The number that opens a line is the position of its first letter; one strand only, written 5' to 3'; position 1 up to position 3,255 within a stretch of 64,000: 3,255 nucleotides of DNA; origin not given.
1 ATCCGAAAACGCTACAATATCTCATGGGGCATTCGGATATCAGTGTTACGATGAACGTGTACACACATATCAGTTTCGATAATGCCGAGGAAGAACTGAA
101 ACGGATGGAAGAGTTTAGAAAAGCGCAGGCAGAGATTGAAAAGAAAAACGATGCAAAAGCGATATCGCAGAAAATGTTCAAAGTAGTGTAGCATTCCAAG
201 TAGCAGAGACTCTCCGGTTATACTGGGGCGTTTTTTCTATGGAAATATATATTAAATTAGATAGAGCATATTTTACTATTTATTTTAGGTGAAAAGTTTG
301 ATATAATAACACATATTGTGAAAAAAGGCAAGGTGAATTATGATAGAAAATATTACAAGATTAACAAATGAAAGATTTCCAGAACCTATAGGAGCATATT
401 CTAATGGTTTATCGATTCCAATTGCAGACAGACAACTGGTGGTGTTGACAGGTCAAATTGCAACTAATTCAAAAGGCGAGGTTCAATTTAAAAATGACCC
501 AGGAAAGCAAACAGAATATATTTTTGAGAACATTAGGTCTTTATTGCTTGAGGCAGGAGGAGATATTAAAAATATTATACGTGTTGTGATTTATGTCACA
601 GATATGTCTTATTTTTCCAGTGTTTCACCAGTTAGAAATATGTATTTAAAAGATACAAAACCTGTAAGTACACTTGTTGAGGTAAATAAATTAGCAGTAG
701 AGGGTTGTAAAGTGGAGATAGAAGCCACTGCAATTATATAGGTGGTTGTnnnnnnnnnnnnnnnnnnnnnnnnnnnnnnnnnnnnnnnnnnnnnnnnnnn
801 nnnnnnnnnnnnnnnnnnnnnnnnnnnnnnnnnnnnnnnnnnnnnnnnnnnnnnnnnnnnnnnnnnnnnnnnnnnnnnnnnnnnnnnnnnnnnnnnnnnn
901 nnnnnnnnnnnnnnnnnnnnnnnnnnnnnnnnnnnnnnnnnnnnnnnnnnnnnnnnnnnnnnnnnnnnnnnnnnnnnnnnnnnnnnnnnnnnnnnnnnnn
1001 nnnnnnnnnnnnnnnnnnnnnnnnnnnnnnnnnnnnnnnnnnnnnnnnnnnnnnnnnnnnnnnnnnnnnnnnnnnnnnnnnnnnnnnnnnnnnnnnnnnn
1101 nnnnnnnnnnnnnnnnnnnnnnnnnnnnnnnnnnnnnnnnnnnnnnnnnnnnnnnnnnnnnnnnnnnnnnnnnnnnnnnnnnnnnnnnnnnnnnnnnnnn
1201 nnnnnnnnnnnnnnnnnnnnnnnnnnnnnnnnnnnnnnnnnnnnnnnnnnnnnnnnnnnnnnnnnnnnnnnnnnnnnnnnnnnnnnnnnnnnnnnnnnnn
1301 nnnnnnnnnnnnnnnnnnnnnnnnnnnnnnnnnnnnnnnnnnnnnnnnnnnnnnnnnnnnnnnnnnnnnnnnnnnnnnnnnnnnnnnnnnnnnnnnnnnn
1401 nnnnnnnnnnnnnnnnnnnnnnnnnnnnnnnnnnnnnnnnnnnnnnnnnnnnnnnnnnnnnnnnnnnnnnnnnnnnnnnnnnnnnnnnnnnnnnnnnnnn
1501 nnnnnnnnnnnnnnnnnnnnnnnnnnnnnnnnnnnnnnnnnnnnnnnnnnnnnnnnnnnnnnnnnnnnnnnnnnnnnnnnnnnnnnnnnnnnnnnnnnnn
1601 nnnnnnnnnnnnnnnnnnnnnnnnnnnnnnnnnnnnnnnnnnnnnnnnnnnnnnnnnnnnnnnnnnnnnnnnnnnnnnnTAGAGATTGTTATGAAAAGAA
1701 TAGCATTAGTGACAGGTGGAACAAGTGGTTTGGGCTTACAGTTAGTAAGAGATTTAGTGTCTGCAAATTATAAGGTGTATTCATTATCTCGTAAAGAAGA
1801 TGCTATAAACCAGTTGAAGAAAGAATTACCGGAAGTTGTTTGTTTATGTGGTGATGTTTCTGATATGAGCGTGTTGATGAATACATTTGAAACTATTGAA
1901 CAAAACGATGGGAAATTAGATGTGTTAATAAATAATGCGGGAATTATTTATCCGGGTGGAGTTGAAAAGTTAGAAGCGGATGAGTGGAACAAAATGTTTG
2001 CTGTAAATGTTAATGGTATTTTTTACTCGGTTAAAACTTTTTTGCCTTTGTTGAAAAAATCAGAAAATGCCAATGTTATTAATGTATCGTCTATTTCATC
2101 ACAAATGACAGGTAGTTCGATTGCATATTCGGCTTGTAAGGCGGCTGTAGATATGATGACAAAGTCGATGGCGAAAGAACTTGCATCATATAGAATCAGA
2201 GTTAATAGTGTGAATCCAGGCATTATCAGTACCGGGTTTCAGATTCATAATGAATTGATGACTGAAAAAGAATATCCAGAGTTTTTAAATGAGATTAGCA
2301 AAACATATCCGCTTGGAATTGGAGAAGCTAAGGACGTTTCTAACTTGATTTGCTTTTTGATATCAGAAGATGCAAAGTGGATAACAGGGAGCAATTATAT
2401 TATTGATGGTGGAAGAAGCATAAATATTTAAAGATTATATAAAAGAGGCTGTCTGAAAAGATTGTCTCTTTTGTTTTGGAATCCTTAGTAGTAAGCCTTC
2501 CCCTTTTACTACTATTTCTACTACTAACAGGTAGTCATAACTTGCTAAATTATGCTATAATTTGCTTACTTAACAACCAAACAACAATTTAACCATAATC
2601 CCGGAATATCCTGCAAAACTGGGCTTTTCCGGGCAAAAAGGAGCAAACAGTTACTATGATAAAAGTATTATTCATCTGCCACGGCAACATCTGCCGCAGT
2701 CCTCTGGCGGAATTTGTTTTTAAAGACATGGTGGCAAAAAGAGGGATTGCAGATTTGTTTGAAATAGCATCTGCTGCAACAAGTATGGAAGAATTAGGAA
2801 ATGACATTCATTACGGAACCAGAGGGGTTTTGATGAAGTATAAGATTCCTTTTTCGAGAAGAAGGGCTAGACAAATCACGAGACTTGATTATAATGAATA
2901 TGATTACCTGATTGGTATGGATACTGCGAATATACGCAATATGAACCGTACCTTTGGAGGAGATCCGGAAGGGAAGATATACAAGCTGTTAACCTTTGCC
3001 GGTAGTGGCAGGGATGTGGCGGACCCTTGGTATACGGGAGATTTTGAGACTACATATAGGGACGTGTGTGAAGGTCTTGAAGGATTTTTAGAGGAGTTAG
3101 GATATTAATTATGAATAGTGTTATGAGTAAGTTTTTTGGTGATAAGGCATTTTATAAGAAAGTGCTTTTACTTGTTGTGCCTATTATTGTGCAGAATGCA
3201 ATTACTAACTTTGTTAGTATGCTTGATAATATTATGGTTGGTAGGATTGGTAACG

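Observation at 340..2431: Three-gene cargo operon (Arg-less Rid, 2-TM unknown, SDR) between an integrase and the element end: candidate undescribed system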

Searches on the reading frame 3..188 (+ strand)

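Call 4: search_protein_families(library=pfam, proteins=[window:3-188:+], max_evalue=0.1)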
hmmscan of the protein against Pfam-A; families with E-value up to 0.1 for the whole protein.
window:3-188:+ (62 aa): 2 families
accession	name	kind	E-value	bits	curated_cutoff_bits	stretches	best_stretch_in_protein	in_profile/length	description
PF00589.27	Phage_integrase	-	0.0011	19.2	27.1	1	2-25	148-170/172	Phage integrase family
PF08246.17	Inhibitor_I29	-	0.0074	17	24.4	1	23-58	10-43/59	Cathepsin propeptide inhibitor domain (I29)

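Call 6: search_protein_families(library=ncbifam, proteins=[window:3-188:+], max_evalue=0.1)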
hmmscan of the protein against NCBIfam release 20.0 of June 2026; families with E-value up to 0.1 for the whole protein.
window:3-188:+ (62 aa): 7 families
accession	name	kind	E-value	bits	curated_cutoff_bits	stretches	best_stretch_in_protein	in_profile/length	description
NF001399.0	PRK00283.1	subfamily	0.00031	20.1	279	1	3-30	264-290/300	tyrosine recombinase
NF040815.2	recomb_XerA_Arch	equivalog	0.0011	18.6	220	1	2-30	234-261/263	site-specific tyrosine recombinase/integron integrase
TIGR02224.1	recomb_XerC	equivalog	0.0013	18.2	335.15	1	2-30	257-284/295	tyrosine recombinase XerC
TIGR02225.1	recomb_XerD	equivalog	0.0031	16.9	329.6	1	2-32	254-283/290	site-specific tyrosine recombinase XerD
TIGR02249.1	integrase_gron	subfamily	0.004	16.6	265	1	2-24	280-301/315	integron integrase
NF011946.0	PRK15417.1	equivalog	0.038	13.2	435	1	2-24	295-316/337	integron integrase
NF000496.2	Fos_GSH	equivalog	0.095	12.8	180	1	15-54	60-100/136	fosfomycin resistance glutathione transferase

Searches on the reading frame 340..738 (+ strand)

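Call 4: search_protein_families(library=pfam, proteins=[window:340-738:+], max_evalue=0.1)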
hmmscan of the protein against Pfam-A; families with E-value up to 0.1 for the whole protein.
window:340-738:+ (133 aa): 1 family
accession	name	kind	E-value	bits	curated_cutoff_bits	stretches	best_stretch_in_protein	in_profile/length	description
PF01042.26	Ribonuc_L-PSP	-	6.8e-25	87.8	27.3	1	14-132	5-120/121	Endoribonuclease L-PSP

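Call 5: search_protein_families(library=padloc, proteins=[window:340-738:+], max_evalue=1)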
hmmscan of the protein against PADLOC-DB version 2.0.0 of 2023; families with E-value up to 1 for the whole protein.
window:340-738:+ (133 aa): 1 family
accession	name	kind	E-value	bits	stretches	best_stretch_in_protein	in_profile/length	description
PDLC04030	PD-T4-2_B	-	2.3e-10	38.3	1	9-131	172-291/294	-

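Call 6: search_protein_families(library=ncbifam, proteins=[window:340-738:+], max_evalue=0.1)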
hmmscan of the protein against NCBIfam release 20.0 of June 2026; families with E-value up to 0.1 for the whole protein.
window:340-738:+ (133 aa): 3 families
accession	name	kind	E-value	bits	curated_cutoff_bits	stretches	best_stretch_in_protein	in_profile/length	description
TIGR00004.1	TIGR00004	subfamily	2e-21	76.5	106.25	1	10-132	6-124/125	Rid family detoxifying hydrolase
TIGR03610.1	RutC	equivalog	1.6e-10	41.1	169.1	1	15-130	13-123/127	pyrimidine utilization protein C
NF008490.0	PRK11401.1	equivalog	7.4e-10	38.8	222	1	10-132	7-126/129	enamine/imine deaminase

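Call 95: search_protein_families(library=phrogs, proteins=[window:340-738:+], max_evalue=0.01)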
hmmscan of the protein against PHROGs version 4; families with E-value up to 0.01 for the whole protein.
window:340-738:+ (133 aa): 0 families

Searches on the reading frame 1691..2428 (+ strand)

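Call 4: search_protein_families(library=pfam, proteins=[window:1691-2428:+], max_evalue=0.1)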
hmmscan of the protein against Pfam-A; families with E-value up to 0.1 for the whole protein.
window:1691-2428:+ (246 aa): 14 families
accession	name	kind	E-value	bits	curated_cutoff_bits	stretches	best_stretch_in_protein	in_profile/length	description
PF00106.31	adh_short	-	2.6e-52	177.6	26.6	1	4-184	2-187/195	short chain dehydrogenase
PF13561.12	adh_short_C2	-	1.7e-48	165.7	27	1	12-241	6-234/236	Enoyl-(Acyl carrier protein) reductase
PF08659.16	KR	-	1.5e-14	54.8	22.6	1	6-162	4-165/180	KR domain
PF23441.1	SDR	-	2.7e-06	27.4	27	1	5-241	10-254/258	SDR-like rossmann domain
PF08643.16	DUF1776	-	3.7e-06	27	25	1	87-182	103-202/294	Fungal family of unknown function (DUF1776)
PF01370.27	Epimerase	-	0.00015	21.7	20.9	1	5-106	1-95/240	NAD dependent epimerase/dehydratase family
PF13460.12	NAD_binding_10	-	0.0018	18.6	27.2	1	9-64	1-56/184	NAD(P)H-binding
PF02719.21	Polysacc_synt_2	-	0.0049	16.5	20.2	1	6-70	2-77/293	Polysaccharide biosynthesis protein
PF01073.25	3Beta_HSD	-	0.0088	15.5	22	1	6-109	1-95/280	3-beta hydroxysteroid dehydrogenase/isomerase family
PF02254.24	TrkA_N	-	0.01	16.6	23.8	1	10-64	5-57/116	TrkA-N domain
PF07993.18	NAD_binding_4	-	0.016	14.8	20.1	0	7-134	1-137/258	Male sterility protein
PF16363.11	GDP_Man_Dehyd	-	0.02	14.8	27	0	6-70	1-75/332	GDP-mannose 4,6 dehydratase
PF05368.20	NmrA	-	0.025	14.6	27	0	3-68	3-69/298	NmrA-like family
PF04321.23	RmlD_sub_bind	-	0.048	13.2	27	1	6-85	4-61/287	RmlD substrate binding domain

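Call 5: search_protein_families(library=padloc, proteins=[window:1691-2428:+], max_evalue=1)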
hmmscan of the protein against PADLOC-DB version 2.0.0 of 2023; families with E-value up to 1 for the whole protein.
window:1691-2428:+ (246 aa): 0 families

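Call 6: search_protein_families(library=ncbifam, proteins=[window:1691-2428:+], max_evalue=0.1)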
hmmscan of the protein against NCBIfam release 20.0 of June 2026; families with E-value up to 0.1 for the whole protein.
window:1691-2428:+ (246 aa): 250 families (the best 25 are shown)
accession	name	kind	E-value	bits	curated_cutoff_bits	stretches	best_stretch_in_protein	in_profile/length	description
NF005559.1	PRK07231.1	subfamily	4.2e-55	187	215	1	3-243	5-248/249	glucose 1-dehydrogenase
NF009466.0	PRK12826.1-2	subfamily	2.4e-51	174.6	222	1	1-244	2-246/248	3-oxoacyl-ACP reductase FabG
NF052558.1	MBtsdlDhBudC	equivalog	4.7e-49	167.2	270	1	3-243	4-242/250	meso-2,3-butanediol dehydrogenase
NF004791.0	PRK06138.1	equivalog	1e-46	159.3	312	1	2-244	5-251/252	SDR family oxidoreductase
NF052562.1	RADHDNL4305835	equivalog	1.5e-46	158.9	400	1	2-242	7-249/252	NADP-dependent (R)-specific alcohol dehydrogenase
NF004203.0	PRK05653.2-4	subfamily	1.9e-46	158.6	313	1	2-244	6-258/260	3-oxoacyl-ACP reductase FabG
NF005056.0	PRK06463.1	equivalog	3.5e-46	157.5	339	1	3-243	8-248/255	3-ketoacyl-(acyl-carrier-protein) reductase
NF004198.0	PRK05653.1-3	equivalog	7.7e-45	153.3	296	1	2-243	7-247/248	3-oxoacyl-ACP reductase FabG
TIGR01830.1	3oxo_ACP_reduc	equivalog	1.1e-44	153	297.75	1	5-241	1-237/239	3-oxoacyl-[acyl-carrier-protein] reductase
TIGR04316.1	dhbA_paeA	equivalog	2.2e-44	151.9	300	1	5-243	1-248/250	2,3-dihydro-2,3-dihydroxybenzoate dehydrogenase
NF006693.0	PRK09242.1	equivalog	4.8e-44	150.4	328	1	3-242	11-253/258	SDR family oxidoreductase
NF006074.0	PRK08220.1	equivalog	3.6e-43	148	312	1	3-244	9-249/251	2,3-dihydro-2,3-dihydroxybenzoate dehydrogenase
NF009464.0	PRK12824.1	subfamily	9.4e-43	146.6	269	1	1-242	1-242/245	3-oxoacyl-ACP reductase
NF005473.0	PRK07069.1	equivalog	2.1e-42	145.5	339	1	3-242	11-259/262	SDR family oxidoreductase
NF005075.0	PRK06500.1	equivalog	6.7e-42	143.6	336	1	3-243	7-247/249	SDR family oxidoreductase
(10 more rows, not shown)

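Call 95: search_protein_families(library=phrogs, proteins=[window:1691-2428:+], max_evalue=0.01)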
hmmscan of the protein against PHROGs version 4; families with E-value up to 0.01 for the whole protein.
window:1691-2428:+ (246 aa): 2 families
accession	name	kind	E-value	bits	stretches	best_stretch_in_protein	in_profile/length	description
phrog_3142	-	moron, auxiliary metabolic gene and host takeover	8.7e-57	193.8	1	1-242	286-519/596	FabG-like 3-oxoacyl-(acyl-carrier-protein) reductase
phrog_540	-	DNA, RNA and nucleotide metabolism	0.0048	16.3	0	5-56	295-340/715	nucleotide-sugar epimerase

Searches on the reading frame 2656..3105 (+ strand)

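Call 4: search_protein_families(library=pfam, proteins=[window:2656-3105:+], max_evalue=0.1)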
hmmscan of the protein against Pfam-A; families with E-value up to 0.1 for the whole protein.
window:2656-3105:+ (150 aa): 1 family
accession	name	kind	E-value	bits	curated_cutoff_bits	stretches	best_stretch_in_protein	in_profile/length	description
PF01451.26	LMWPc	-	2.2e-31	109.4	23.2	1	4-144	1-143/144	Low molecular weight phosphotyrosine protein phosphatase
